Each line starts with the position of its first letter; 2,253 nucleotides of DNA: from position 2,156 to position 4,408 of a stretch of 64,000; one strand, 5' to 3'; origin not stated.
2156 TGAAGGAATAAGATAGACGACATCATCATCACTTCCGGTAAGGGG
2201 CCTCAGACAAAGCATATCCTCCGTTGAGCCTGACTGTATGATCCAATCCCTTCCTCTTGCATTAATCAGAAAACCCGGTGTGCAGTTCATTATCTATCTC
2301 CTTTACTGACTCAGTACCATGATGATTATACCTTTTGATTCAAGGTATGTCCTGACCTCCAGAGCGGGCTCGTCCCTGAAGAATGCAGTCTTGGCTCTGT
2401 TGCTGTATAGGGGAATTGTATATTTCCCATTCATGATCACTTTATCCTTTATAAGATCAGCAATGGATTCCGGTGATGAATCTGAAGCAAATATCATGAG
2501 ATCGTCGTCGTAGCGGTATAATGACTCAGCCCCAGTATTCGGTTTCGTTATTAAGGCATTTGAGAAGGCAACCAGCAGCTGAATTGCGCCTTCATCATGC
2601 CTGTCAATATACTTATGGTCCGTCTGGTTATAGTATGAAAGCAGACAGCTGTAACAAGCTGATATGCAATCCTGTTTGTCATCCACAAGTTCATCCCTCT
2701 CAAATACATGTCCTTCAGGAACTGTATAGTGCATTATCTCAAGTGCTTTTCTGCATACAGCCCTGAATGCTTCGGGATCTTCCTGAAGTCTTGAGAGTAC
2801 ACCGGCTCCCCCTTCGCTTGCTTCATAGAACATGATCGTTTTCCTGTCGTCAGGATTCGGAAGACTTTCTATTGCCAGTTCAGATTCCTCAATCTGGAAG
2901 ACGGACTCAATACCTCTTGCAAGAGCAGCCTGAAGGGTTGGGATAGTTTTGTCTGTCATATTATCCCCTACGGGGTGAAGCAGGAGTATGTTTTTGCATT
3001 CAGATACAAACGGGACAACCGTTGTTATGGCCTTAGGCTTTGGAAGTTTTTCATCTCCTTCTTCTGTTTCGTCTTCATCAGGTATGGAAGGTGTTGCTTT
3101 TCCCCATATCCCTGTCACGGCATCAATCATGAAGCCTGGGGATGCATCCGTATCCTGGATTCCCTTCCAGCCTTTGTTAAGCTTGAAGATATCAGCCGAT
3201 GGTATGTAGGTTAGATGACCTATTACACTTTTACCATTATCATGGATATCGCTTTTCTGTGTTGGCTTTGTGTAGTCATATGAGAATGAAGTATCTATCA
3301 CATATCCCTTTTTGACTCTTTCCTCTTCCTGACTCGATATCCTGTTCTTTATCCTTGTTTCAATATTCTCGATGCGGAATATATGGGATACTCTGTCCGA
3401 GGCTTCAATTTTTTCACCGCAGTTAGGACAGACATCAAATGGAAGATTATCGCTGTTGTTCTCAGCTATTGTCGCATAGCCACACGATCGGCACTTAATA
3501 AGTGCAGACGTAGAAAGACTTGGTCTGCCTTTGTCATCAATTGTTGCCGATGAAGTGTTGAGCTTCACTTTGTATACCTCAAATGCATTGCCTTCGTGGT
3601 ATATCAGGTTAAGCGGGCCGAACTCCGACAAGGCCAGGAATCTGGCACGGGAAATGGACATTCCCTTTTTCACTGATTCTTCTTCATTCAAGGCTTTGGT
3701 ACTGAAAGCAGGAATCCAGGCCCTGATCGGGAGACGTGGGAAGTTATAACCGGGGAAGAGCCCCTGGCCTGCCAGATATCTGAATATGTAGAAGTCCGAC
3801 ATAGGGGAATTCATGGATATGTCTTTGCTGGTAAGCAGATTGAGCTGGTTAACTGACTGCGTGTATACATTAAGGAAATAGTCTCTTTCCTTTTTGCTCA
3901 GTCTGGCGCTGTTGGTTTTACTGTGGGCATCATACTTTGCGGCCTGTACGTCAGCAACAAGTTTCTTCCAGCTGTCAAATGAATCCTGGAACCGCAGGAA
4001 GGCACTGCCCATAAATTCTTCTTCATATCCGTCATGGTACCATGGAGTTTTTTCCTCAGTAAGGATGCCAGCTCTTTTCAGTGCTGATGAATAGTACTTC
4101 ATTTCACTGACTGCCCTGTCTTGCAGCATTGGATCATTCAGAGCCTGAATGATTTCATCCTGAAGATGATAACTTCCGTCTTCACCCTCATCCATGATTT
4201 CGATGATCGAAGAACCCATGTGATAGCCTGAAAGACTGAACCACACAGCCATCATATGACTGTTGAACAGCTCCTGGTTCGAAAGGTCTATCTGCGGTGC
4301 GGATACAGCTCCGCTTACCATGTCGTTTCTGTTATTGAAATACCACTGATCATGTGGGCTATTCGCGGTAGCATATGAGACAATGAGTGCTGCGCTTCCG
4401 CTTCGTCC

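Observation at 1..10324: DISARM/Druantia-like helicase cassette that does not fit a canonical system as far as the window shows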

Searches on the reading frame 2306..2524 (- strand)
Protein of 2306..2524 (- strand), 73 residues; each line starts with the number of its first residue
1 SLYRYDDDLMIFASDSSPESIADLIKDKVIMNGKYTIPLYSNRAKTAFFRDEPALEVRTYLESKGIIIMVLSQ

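Call 70: search_solved_structures(query=A4, max_evalue=10, show_alignments=2)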
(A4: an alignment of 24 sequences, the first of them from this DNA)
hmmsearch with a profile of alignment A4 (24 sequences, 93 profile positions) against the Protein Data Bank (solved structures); distinct sequences matched with E-value up to 10: 18.
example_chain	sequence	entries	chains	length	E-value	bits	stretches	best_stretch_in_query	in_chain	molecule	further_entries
4cja_A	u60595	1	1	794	0.00063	22.3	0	12-63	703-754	BURRH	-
4cj9_A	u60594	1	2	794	0.00063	22.3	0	12-63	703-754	BURRH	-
7n79_A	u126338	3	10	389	0.14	14.8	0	56-78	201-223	Aminotran_1_2 domain-containing protein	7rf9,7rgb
1ng7_A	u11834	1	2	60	0.23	14.1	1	52-70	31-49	Genome polyprotein [Core protein P3A]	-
6hlv_B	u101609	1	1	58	0.25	14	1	52-70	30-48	3A protein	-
2rc3_A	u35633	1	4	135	0.32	13.7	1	53-88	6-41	CBS domain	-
7pvc_A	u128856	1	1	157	0.45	13.2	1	3-36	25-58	Potassium binding protein Kbp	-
3gqb_A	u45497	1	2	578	0.56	12.9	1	55-90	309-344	V-type ATP synthase alpha chain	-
2zya_A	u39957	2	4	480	0.72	12.5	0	59-84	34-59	6-phosphogluconate dehydrogenase, decarboxylating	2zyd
3fwn_A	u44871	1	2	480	0.79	12.4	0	59-84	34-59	6-phosphogluconate dehydrogenase, decarboxylating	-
7vcm_A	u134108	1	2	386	0.99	12.1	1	3-36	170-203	Green fluorescent protein,Potassium binding protein Kbp,Green fluorescent protein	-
3w3a_A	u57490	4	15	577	1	12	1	55-90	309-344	V-type ATP synthase alpha chain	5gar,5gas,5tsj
3a5c_A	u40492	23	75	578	1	12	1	55-90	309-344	V-type ATP synthase alpha chain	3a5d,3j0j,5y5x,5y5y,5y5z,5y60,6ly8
2zyg_A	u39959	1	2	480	1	12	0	59-84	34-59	6-phosphogluconate dehydrogenase, decarboxylating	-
7vai_A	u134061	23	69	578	1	12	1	55-90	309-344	V-type ATP synthase alpha chain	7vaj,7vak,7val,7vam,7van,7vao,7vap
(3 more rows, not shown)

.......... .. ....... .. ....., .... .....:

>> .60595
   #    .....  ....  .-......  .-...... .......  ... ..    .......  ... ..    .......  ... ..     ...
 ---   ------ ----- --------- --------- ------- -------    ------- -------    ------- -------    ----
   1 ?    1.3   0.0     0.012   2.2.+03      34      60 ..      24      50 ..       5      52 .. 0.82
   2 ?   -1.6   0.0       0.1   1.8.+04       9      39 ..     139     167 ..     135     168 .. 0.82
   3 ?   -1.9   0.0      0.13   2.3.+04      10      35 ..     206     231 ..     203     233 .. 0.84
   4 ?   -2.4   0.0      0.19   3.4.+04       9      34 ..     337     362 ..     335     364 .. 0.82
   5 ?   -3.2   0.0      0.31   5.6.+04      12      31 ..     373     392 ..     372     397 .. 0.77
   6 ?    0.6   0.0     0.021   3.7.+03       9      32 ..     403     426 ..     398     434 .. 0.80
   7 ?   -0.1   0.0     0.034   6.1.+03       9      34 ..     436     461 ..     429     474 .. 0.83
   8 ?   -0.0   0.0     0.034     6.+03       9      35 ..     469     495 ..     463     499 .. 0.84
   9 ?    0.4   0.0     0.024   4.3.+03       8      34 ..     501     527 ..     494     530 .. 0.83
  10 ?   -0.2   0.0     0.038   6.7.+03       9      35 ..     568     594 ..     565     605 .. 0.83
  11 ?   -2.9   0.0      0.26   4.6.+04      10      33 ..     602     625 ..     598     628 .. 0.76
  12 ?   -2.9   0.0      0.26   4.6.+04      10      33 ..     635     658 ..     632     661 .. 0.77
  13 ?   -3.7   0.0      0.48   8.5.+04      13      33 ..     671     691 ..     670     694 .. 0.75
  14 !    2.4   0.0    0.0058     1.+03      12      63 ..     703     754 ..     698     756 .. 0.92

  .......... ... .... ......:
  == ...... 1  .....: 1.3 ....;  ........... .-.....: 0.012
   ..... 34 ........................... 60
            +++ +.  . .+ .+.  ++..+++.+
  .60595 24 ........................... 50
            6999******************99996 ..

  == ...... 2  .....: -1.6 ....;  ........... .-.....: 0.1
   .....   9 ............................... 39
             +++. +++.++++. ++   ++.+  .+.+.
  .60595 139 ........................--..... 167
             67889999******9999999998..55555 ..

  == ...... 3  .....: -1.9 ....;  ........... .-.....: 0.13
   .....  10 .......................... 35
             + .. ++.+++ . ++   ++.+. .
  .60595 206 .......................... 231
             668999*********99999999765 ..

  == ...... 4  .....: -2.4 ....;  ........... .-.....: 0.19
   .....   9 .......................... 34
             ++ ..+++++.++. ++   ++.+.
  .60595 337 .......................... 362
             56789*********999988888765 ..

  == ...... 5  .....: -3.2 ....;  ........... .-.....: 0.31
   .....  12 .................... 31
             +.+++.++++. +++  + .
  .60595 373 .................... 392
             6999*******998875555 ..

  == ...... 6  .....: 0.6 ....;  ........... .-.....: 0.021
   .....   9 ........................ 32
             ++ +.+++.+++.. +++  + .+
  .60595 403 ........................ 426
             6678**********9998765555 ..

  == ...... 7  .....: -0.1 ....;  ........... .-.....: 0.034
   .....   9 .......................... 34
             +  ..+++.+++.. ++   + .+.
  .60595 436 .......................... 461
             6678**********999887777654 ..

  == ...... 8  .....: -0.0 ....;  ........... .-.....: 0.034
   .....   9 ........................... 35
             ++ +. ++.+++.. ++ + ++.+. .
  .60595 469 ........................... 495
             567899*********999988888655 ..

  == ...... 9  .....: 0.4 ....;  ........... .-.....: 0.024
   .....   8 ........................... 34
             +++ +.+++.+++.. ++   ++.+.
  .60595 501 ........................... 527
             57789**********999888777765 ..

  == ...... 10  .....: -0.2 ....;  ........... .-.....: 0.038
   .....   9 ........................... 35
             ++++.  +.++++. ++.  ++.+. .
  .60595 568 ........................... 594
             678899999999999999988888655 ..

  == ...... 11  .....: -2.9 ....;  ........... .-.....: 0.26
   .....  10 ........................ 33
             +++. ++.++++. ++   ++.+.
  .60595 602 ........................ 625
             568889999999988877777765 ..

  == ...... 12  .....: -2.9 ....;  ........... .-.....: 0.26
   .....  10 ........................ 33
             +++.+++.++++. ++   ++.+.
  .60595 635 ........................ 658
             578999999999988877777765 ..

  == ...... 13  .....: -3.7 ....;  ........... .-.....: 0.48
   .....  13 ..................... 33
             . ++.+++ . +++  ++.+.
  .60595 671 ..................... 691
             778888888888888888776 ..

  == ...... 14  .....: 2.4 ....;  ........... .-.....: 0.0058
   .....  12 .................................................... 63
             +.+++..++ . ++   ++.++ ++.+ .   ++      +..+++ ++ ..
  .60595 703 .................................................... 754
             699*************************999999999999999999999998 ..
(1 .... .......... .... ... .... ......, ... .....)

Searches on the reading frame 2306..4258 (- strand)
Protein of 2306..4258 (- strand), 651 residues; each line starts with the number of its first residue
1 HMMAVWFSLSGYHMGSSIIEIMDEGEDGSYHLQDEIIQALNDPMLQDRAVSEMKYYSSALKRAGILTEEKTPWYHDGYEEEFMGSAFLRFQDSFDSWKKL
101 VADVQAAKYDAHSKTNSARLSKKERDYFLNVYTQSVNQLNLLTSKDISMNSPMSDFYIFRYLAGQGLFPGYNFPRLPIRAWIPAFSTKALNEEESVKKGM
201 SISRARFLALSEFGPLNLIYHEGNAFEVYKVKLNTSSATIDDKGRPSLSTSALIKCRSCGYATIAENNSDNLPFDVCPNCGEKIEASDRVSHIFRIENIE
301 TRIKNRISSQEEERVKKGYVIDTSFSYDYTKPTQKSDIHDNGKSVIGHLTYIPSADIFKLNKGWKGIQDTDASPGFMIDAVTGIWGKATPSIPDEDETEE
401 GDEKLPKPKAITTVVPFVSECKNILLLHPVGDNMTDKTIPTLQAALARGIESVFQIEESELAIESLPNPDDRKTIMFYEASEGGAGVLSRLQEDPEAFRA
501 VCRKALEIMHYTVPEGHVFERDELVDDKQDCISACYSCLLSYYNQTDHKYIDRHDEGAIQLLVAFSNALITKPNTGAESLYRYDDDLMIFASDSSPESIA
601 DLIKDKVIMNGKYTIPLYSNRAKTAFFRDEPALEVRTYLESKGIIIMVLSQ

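Call 64: predict_structure(alignment_id=A3)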
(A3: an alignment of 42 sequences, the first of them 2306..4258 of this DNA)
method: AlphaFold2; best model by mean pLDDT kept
length: 651 residues; sequences in the alignment: 42
mean_pLDDT: 79.8   pTM: 0.64
mean pLDDT of the five models: 79.8, 79.4, 76.3, 75.5, 74.7
residues with pLDDT >= 90: 198; 70-90: 313; 50-70: 107; < 50: 33
segments of 3 or more residues with pLDDT < 50: 172-175, 389-393, 395-402, 575-583
pLDDT, mean of each block of 10 residues (from residue 1): 86 83 88 92 91 92 81 85 91 89 87 86 81 82 71 64 72 58 64 60 66 74 82 70 79 93 86 82 89 88 69 59 85 84 89 89 64 76 71 44 60 87 92 91 94 86 88 90 74 92 96 91 89 78 71 93 94 52 53 57 77 82 85 91 85 55
secondary structure, 60 per line:
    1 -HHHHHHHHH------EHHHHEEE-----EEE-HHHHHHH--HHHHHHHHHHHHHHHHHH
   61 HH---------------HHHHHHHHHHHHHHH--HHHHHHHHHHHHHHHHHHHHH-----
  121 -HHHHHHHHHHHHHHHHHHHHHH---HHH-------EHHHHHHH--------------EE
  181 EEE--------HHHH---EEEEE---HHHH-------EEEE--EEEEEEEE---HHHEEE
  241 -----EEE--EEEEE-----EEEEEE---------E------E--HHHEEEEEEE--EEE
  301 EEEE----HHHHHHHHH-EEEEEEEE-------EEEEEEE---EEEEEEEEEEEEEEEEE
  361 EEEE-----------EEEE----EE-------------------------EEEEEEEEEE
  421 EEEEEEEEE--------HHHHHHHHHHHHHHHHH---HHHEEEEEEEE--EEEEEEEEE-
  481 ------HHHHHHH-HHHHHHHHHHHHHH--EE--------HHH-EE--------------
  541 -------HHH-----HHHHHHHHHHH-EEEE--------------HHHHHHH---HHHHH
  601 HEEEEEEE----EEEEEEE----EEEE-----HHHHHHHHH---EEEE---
elements in order: H2-10 H18-21 E22-24 E30-32 H34-40 H43-62 H78-92 H95-115 H122-143 H158-164 E179-183 H192-195 E199-203 H207-210 E218-221 E224-231 E238-240 E246-248 E251-255 E261-266 E289-295 E298-304 H309-317 E319-326 E334-340 E344-364 E376-379 E411-429 H438-454 E461-468 E471-479 H487-493 H495-508 H556-566 E568-571 H586-592 H596-601 E602-608 E613-619 E624-627 H633-641 E645-648

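Call 66: fold_search(model_id=the predicted structure, library=pdb)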
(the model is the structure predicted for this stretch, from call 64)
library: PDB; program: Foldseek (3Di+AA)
matches with E <= 10: 387; with E <= 0.001: 2
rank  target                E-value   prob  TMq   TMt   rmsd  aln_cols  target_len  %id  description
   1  6znp_A                1.4e-05  1.00  0.22  0.20  10.0       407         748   11  Crystal Structure of DUF1998 helicase MrfA bound to DNA (released 2020-11-25)
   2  7s9v_B                7.2e-04  0.91  0.19  0.22  25.3       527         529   10  DrmAB:ADP (released 2022-06-15)
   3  6zns                  2.8e-03  0.99  0.23  0.23  12.0       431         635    8  Crystal Structure of DUF1998 helicase MrfA (released 2020-11-25)
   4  9n59_A                5.5e-02  0.08  0.09  0.10  43.5       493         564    9  CryoEM structure of the Azotobacter vinelandii flagellar filament (released 2025-07-16)
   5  2fqo                  7.6e-02  0.87  0.12  0.42   8.5       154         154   14  Crystal structure of B. subtilis LuxS in complex with (2S)-2-Amino-4-[(2R,3R)-2,3-dihydroxy-3-N- hydroxycarbamoyl-propyl (released 2006-05-30)
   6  1joe_A                7.6e-02  0.69  0.12  0.38   7.3       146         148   13  Crystal Structure of Autoinducer-2 Production Protein (LuxS) from Heamophilus influenzae (released 2001-08-08)
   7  1jqw                  8.4e-02  0.91  0.13  0.46   8.4       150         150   15  THE 2.3 ANGSTROM RESOLUTION STRUCTURE OF BACILLUS SUBTILIS LUXS/HOMOCYSTEINE COMPLEX (released 2001-10-24)
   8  1ie0                  1.2e-01  0.82  0.13  0.43   8.4       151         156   16  CRYSTAL STRUCTURE OF LUXS (released 2001-10-03)
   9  1ycl                  1.5e-01  0.77  0.12  0.43   8.4       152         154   14  Crystal Structure of B. subtilis LuxS in Complex with a Catalytic 2-Ketone Intermediate (released 2005-03-15)
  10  1j98                  2.0e-01  0.69  0.12  0.42   8.5       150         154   15  The 1.2 Angstrom Structure of Bacillus subtilis LuxS (released 2001-06-06)
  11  5e68_B                2.1e-01  0.41  0.12  0.32   7.4       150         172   12  High resolution crystal structure of LuxS - Quorum sensor molecular complex from Salmonella typhi at 1.58 Angstroms (released 2016-10-12)
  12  1q1l_A                2.2e-01  0.11  0.07  0.11  10.5       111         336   14  Crystal Structure of Chorismate Synthase (released 2003-09-30)
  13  1j6w_B                3.1e-01  0.41  0.12  0.37   7.0       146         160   12  CRYSTAL STRUCTURE OF HAEMOPHILUS INFLUENZAE LUXS (released 2001-06-08)
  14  8jbi_C                3.1e-01  0.14  0.08  0.23  10.6       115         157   11  SteC 202-375 mutant- C276S (released 2024-02-28)
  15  5e68_A                3.3e-01  0.41  0.12  0.36   7.3       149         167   11  High resolution crystal structure of LuxS - Quorum sensor molecular complex from Salmonella typhi at 1.58 Angstroms (released 2016-10-12)
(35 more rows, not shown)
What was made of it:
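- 2303..7435 (-): ArmC-like YprA-family helicase of ARMADA Type I, 1710 aa (the ORF extends to 7453). Walker A GTGSGKS, DELH box, CxxC zinc modules (CRDC 454, CPGC 555, CRSC 1315, CPNC 1336), an OB-CON-DUF1998 canopy, and a short C-terminal Vsr-like domain that lacks the canonical catalytic residues. AF2 model of residues 1060-1710 matches MrfA 6znp (E 1.4e-5) and DrmB 7s9v_B (calls 64, 66).
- On ARMADA Type I: The AF2 model of residues 1060-1710 matches MrfA 6znp (E 1.4e-5, probability 1.00) and DrmB 7s9v_B (calls 64, 66).
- The top structural match is the repair helicase MrfA (call 66).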
